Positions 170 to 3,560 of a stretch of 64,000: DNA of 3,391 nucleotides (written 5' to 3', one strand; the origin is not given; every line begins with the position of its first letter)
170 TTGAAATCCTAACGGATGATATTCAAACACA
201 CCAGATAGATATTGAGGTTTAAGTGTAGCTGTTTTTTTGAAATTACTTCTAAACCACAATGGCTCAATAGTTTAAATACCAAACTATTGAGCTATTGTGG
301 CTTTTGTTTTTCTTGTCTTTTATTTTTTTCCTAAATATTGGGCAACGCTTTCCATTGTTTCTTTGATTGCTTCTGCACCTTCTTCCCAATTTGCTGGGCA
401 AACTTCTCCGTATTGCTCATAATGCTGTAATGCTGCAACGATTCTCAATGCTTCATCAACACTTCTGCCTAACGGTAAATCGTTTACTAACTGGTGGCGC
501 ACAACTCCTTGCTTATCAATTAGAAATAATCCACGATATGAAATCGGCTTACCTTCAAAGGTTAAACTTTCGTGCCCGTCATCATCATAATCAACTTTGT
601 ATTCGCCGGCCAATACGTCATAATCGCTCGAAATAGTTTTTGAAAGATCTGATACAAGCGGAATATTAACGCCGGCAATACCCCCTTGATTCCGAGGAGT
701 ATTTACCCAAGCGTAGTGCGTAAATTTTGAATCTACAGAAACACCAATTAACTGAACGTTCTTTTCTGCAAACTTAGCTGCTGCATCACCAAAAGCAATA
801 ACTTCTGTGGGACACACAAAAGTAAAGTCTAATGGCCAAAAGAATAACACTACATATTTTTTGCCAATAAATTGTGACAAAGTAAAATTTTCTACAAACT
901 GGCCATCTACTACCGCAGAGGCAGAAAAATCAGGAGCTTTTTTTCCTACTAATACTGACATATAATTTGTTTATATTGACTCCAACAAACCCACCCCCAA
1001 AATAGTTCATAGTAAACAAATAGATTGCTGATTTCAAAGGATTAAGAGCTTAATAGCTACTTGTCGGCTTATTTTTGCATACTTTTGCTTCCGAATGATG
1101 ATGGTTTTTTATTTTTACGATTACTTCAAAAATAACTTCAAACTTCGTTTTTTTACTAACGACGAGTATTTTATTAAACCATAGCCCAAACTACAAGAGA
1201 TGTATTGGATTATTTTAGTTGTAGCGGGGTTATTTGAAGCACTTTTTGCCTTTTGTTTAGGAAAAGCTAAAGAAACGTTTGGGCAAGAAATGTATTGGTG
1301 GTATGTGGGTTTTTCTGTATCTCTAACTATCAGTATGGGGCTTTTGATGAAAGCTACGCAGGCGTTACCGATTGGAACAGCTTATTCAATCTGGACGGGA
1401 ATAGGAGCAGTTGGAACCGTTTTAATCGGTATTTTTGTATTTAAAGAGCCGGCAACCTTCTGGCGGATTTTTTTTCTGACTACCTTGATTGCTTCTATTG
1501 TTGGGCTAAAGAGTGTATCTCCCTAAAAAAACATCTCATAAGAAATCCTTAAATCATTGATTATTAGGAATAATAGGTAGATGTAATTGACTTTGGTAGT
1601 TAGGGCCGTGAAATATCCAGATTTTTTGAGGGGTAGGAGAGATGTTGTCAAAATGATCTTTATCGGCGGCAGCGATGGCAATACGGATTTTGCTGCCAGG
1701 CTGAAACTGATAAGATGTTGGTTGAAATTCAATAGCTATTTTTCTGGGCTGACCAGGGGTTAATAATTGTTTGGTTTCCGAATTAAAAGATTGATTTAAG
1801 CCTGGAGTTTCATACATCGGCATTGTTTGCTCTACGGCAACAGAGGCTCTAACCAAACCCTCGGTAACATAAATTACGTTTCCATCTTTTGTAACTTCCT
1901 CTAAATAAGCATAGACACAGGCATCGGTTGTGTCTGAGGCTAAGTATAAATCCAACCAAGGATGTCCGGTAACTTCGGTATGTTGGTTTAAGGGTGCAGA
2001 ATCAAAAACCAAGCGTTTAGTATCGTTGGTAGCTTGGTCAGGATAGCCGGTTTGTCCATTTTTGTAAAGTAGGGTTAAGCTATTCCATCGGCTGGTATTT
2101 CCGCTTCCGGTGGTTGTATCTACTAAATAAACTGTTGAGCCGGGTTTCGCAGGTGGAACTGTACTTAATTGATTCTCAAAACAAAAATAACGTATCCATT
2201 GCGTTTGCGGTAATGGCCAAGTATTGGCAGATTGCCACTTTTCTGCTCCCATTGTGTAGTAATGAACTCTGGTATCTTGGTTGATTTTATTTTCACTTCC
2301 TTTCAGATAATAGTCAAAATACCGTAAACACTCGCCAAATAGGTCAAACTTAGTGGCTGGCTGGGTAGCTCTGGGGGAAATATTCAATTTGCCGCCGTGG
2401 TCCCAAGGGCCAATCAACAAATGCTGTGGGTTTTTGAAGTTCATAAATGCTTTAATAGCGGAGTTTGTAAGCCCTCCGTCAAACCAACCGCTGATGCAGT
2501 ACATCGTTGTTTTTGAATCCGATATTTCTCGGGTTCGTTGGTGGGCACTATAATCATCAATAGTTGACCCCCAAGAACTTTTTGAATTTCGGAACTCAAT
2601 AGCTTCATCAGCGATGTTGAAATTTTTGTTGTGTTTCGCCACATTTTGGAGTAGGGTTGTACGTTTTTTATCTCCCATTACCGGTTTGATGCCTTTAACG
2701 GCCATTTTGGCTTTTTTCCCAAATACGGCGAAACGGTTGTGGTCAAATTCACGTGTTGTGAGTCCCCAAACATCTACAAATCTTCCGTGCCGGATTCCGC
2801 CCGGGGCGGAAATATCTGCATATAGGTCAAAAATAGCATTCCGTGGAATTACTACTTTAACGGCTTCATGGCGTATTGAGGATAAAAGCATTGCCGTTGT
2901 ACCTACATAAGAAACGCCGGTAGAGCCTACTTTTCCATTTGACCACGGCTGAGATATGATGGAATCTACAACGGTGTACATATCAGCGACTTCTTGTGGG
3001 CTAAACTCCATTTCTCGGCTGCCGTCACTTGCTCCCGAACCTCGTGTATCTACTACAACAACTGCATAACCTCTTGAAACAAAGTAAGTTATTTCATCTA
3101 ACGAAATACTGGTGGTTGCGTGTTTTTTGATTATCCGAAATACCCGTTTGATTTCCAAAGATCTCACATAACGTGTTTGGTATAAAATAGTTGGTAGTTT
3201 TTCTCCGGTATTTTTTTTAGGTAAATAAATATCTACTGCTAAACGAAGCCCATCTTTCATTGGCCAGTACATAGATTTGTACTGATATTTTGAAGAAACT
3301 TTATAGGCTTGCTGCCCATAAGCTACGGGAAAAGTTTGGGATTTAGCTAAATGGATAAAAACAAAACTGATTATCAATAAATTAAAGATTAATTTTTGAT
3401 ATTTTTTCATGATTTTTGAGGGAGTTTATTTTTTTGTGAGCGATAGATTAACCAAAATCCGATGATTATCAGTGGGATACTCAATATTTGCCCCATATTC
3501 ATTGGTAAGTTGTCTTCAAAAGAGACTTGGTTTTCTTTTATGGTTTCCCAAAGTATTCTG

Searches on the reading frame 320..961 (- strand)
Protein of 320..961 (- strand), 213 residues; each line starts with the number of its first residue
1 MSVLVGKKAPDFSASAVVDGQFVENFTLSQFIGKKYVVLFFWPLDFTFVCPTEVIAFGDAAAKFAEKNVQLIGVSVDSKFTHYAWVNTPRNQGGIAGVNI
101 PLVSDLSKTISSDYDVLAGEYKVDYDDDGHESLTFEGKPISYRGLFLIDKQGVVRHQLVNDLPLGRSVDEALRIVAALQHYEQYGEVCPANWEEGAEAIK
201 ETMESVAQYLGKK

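Call 41: search_protein_families(library=pfam, proteins=[window:320-961:-], max_evalue=1)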
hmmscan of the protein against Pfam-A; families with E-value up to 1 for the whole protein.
window:320-961:- (213 aa): 8 families
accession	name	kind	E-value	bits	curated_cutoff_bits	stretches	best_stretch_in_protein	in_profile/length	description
PF00578.27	AhpC-TSA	-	2.5e-34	118.3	26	1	5-156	1-123/124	AhpC/TSA family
PF08534.16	Redoxin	-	1.7e-15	57.6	26.6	1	5-163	2-137/148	Redoxin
PF10417.14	1-cysPrx_C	-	2.4e-10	40.6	21.1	1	177-211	1-40/41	C-terminal domain of 1-Cys peroxiredoxin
PF02630.20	SCO1-SenC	-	0.067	13.6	22.8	1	24-77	12-66/134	SCO1/SenC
PF13905.12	Thioredoxin_8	-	0.093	13.5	27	1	35-116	2-79/94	Thioredoxin-like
PF08940.17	DUF1918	-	0.15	12.2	24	1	121-137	37-53/58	Domain of unknown function (DUF1918)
PF23234.1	WH4_Lhr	-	0.22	11.6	27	0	15-36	50-71/87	Large helicase-related protein, winged-helix domain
PF00834.25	Ribul_P_3_epim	-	0.23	11.3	21.1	1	16-100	32-112/198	Ribulose-phosphate 3 epimerase family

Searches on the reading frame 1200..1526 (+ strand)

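Call 41: search_protein_families(library=pfam, proteins=[window:1200-1526:+], max_evalue=1)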
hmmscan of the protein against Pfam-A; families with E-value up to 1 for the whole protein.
window:1200-1526:+ (108 aa): 2 families
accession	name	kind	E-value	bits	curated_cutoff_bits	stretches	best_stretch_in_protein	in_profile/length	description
PF00893.25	Multi_Drug_Res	-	4.4e-19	69.2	23.7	1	1-95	1-92/93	Small Multidrug Resistance protein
PF00892.27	EamA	-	0.012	16.3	28.2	1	6-102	38-132/135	EamA-like transporter family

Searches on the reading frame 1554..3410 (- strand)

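Call 41: search_protein_families(library=pfam, proteins=[window:1554-3410:-], max_evalue=1)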
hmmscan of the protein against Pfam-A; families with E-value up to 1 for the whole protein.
window:1554-3410:- (618 aa): 5 families
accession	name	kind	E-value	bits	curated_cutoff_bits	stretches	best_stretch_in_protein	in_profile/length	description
PF02129.25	Peptidase_S15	-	6.1e-51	174.1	23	1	53-339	1-261/262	X-Pro dipeptidyl-peptidase (S15 family)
PF08530.16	PepX_C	-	1.5e-31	110.4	22.5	1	374-609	1-216/217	X-Pro dipeptidyl-peptidase C-terminal non-catalytic domain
PF00326.27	Peptidase_S9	-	5.3e-06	26.5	22.6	1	105-201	5-106/213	Prolyl oligopeptidase family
PF12146.15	Hydrolase_4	-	5.3e-05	23.1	27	1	108-196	25-113/239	Serine aminopeptidase, S33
PF00561.26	Abhydrolase_1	-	0.031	14.4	25.8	1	111-188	23-98/245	alpha/beta hydrolase fold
